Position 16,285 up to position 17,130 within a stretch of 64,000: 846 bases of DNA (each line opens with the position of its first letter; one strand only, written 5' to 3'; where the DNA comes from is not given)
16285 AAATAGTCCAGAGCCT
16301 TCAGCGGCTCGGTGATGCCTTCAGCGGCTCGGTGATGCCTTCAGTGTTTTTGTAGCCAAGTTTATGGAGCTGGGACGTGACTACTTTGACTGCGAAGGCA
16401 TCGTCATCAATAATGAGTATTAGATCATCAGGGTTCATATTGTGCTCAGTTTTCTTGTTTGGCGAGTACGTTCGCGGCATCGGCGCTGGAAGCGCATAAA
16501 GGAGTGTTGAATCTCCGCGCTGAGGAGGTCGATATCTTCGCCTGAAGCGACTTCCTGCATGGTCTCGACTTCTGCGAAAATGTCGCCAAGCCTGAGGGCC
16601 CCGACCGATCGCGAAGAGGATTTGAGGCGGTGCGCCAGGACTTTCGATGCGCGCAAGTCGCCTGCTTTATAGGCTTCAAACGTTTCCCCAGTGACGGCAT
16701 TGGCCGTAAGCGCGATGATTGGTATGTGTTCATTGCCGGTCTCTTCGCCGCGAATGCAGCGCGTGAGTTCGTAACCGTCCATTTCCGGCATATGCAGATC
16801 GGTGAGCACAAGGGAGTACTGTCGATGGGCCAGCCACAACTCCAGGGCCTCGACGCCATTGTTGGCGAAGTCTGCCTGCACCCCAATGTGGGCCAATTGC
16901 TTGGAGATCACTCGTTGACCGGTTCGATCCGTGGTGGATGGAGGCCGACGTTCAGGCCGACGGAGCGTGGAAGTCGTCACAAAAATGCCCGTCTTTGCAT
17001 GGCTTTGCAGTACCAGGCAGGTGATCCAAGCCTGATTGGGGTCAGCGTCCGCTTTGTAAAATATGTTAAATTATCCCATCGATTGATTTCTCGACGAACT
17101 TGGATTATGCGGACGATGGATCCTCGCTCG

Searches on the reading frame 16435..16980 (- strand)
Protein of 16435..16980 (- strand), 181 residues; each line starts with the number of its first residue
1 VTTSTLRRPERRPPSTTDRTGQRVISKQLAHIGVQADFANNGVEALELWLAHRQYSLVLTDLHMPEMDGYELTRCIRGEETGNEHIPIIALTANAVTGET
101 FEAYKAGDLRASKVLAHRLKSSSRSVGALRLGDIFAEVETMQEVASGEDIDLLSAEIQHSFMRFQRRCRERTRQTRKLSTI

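Call 48: search_protein_families(library=pfam, proteins=[window:16435-16980:-], max_evalue=0.00001)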
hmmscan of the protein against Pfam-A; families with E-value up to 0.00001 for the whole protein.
window:16435-16980:- (181 aa): 2 families
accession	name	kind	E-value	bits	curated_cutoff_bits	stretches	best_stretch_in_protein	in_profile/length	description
PF00072.30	Response_reg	-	5e-14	52.9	30.2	1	22-107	11-92/111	Response regulator receiver domain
PF01627.28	Hpt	-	1.5e-07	31.9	24.6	1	103-158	20-79/84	Hpt domain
